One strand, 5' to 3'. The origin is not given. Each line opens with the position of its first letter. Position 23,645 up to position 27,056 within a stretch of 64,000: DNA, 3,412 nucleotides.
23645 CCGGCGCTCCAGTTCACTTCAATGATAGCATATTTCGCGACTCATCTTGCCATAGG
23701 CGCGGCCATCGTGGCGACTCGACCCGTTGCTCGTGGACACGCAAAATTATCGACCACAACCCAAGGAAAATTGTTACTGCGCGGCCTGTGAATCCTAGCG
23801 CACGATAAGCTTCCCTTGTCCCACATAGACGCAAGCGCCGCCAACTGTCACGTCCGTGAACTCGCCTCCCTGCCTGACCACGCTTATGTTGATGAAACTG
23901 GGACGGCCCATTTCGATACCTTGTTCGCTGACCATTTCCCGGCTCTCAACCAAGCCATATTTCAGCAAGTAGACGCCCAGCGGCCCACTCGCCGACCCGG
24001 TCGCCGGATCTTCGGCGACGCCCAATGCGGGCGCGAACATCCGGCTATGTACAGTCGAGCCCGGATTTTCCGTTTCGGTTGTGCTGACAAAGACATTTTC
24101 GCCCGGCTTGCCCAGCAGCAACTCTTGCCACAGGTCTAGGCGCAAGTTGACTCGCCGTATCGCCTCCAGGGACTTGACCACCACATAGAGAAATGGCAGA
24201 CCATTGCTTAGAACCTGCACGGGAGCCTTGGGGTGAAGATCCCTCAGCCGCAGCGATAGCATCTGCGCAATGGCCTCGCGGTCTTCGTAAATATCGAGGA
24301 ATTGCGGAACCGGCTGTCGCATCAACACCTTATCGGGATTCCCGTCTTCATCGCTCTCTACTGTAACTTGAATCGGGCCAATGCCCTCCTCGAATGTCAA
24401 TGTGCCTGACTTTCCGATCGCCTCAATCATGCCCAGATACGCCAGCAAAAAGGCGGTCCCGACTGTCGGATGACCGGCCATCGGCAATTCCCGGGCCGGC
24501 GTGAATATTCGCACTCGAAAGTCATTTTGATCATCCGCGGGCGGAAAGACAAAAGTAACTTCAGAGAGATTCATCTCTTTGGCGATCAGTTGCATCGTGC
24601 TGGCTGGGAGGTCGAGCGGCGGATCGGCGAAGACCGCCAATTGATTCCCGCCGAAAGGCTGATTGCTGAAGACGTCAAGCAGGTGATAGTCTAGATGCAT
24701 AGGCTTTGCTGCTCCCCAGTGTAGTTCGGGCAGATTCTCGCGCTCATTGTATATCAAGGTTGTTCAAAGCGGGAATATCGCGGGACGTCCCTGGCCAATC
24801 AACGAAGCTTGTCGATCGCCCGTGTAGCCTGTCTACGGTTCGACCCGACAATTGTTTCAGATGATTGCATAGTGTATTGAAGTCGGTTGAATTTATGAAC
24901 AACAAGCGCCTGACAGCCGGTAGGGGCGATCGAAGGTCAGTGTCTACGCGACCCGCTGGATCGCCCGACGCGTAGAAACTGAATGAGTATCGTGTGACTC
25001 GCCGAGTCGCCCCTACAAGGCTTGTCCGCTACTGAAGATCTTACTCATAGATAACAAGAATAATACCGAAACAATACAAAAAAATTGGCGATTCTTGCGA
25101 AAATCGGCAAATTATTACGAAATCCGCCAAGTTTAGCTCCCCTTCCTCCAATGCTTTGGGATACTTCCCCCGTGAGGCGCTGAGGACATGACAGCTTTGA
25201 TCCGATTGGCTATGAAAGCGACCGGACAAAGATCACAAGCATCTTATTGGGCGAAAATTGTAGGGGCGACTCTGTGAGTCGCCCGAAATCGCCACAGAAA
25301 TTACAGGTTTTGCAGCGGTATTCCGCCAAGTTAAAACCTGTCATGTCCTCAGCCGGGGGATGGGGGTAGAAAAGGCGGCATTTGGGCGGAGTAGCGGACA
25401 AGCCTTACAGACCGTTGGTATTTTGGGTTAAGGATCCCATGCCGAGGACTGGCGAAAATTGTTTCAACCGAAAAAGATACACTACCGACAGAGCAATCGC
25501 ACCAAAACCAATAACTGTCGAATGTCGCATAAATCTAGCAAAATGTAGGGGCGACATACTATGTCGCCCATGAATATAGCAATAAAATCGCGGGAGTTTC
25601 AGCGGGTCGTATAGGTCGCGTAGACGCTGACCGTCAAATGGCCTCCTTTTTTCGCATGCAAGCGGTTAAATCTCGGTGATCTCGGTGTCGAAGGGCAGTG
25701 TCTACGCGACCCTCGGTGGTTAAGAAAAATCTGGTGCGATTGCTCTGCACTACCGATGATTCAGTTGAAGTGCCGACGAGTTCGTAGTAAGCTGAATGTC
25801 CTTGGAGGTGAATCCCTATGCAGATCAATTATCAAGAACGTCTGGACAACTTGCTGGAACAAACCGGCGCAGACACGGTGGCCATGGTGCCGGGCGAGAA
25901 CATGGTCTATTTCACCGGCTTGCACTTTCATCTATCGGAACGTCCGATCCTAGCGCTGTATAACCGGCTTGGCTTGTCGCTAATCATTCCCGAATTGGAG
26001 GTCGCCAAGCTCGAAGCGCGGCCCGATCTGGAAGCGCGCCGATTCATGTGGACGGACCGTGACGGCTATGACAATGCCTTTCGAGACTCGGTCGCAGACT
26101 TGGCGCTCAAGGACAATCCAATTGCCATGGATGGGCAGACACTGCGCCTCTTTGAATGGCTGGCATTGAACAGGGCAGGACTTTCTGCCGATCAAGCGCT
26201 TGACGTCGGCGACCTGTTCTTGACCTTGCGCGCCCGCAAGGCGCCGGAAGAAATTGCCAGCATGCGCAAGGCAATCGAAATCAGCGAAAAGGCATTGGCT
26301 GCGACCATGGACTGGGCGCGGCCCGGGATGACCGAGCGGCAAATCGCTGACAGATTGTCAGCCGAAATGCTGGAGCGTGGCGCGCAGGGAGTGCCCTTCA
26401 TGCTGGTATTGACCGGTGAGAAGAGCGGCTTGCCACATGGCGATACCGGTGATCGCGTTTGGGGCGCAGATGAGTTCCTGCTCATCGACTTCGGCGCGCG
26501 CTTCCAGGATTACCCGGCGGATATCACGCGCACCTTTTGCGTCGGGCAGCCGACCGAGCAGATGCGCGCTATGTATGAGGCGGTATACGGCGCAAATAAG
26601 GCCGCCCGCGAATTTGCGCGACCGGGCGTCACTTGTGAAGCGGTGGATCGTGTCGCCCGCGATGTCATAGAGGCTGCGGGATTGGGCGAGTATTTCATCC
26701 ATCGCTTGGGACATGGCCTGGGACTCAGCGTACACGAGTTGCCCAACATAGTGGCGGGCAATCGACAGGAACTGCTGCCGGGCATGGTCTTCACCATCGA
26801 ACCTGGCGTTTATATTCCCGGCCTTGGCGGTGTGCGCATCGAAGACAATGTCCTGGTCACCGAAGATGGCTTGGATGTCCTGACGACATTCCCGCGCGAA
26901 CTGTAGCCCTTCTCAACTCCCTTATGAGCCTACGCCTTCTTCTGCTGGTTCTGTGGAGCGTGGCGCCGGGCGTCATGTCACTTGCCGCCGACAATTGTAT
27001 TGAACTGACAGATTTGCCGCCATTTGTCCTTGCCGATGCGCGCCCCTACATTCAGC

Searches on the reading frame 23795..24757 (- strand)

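Call 31: search_protein_families(library=pfam, proteins=[window:23795-24757:-], max_evalue=0.01)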
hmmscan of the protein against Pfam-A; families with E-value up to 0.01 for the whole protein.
window:23795-24757:- (320 aa): 2 families
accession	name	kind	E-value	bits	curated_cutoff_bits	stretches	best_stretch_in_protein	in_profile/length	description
PF02567.21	PhzC-PhzF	-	8.9e-67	226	27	1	27-315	1-281/281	Phenazine biosynthesis-like protein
PF05544.16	Pro_racemase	-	1.6e-07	31.2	27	1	66-154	55-141/325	Proline racemase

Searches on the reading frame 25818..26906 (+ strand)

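Call 31: search_protein_families(library=pfam, proteins=[window:25818-26906:+], max_evalue=0.01)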
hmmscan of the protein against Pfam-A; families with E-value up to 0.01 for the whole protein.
window:25818-26906:+ (362 aa): 2 families
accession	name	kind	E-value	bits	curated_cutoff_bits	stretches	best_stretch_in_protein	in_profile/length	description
PF00557.29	Peptidase_M24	-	9.4e-70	235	23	1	148-349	2-208/208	Metallopeptidase family M24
PF01321.24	Creatinase_N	-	4.1e-06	27.8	22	1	7-139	3-127/128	Creatinase/Prolidase N-terminal domain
